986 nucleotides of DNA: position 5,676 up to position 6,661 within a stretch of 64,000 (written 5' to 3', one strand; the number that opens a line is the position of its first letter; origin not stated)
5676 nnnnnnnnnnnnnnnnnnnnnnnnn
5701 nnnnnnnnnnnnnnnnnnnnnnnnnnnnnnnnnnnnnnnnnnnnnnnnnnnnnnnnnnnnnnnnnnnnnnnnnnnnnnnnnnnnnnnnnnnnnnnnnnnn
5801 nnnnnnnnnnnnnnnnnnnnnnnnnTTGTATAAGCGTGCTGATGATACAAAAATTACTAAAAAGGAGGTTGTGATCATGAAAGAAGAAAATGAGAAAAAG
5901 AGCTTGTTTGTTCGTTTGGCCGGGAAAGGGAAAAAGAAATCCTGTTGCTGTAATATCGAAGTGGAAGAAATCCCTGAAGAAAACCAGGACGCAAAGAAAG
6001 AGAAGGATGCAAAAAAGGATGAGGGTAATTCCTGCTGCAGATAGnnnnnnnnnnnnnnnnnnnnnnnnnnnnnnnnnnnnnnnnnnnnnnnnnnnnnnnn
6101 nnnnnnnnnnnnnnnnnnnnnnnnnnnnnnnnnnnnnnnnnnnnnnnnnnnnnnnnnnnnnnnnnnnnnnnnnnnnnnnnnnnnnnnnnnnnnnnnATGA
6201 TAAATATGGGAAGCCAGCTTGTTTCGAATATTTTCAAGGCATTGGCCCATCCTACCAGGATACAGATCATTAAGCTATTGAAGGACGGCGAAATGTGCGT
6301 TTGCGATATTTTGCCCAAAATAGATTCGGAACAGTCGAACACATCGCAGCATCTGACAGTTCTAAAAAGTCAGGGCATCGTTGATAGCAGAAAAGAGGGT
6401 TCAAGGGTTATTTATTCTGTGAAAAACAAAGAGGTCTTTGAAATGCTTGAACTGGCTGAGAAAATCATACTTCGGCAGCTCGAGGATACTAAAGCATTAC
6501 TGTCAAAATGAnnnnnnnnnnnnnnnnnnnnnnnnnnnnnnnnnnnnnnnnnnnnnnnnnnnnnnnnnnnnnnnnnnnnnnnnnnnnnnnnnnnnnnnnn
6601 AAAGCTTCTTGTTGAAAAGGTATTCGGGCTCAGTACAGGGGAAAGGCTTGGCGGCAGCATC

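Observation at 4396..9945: Two tandem 'winged-helix repressor + CxC permease' modules ending in a CoADR-rhodanese fusion: an uncharacterised thiol-reactive island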

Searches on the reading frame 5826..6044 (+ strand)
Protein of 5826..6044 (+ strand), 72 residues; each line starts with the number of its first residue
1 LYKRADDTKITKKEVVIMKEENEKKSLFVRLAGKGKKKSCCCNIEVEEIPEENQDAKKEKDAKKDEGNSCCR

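Call 3: search_protein_families(library=pfam, proteins=[window:5826-6044:+], max_evalue=0.01)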
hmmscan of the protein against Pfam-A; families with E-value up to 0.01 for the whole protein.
window:5826-6044:+ (72 aa): 0 families

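Call 4: search_protein_families(library=ncbifam, proteins=[window:5826-6044:+], max_evalue=0.01)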
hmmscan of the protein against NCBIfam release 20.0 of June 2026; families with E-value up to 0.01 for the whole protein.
window:5826-6044:+ (72 aa): 0 families

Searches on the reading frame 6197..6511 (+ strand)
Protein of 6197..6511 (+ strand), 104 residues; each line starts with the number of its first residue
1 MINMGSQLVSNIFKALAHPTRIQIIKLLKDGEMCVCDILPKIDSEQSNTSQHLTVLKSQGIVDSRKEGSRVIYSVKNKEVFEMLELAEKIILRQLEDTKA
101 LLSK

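Call 3: search_protein_families(library=pfam, proteins=[window:6197-6511:+], max_evalue=0.01)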
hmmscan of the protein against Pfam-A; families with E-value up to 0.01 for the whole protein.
window:6197-6511:+ (104 aa): 2 families
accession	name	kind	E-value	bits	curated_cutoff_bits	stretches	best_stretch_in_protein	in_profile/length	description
PF01022.26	HTH_5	-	2.6e-15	56.5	22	1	18-64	1-47/47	Bacterial regulatory protein, arsR family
PF12840.13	HTH_20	-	9e-07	29.2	27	1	16-65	1-51/51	Helix-turn-helix domain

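Call 4: search_protein_families(library=ncbifam, proteins=[window:6197-6511:+], max_evalue=0.01)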
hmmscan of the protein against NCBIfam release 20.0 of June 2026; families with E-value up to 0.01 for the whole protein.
window:6197-6511:+ (104 aa): 11 families
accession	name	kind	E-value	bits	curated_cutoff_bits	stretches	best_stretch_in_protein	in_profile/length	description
NF033788.1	HTH_metalloreg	subfamily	5.8e-29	99.7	55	1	10-83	2-76/77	metalloregulator ArsR/SmtB family transcription factor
NF033789.1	repress_SdpR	subfamily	1.5e-17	63.3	100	1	12-83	1-72/79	autorepressor SdpR family transcription factor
NF040642.1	sulf_sens_BigR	equivalog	5.9e-15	55.1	155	1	8-85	9-86/95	sulfite-sensing transcriptional repressor BigR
NF007528.0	PRK10141.1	subfamily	1.2e-14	54.2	97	1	11-77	8-75/117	metalloregulator ArsR/SmtB family transcription factor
NF041413.1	ArsR_Rv2640c_fam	equivalog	3.4e-11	43.5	155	1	13-80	36-106/118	Rv2640c family ArsR-like transcriptional regulator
NF047906.1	CdPbTransRegCmtR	equivalog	4.8e-11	42.5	150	1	7-92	9-94/104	Cd(II)/Pb(II)-sensing metalloregulatory transcriptional regulator CmtR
NF052532.1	TransRegPagRBaca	equivalog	1.3e-08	34.9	170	1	11-89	19-97/99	transcriptional repressor PagR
NF045707.1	Dbac_1936_reg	equivalog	3.1e-08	33.6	115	1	9-97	7-95/99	ArsR/SmtB-type metalloregulator TsoR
NF053755.1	MsvR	equivalog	3.8e-07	30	220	1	12-67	6-61/236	transcriptional factor MsvR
TIGR01884.1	cas_HTH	subfamily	1.2e-05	24.8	60.2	1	7-70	130-195/202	CRISPR-associated CARF protein Csa3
NF004170.0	PRK05638.1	equivalog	0.0054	15.3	421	1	19-79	371-434/442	threonine synthase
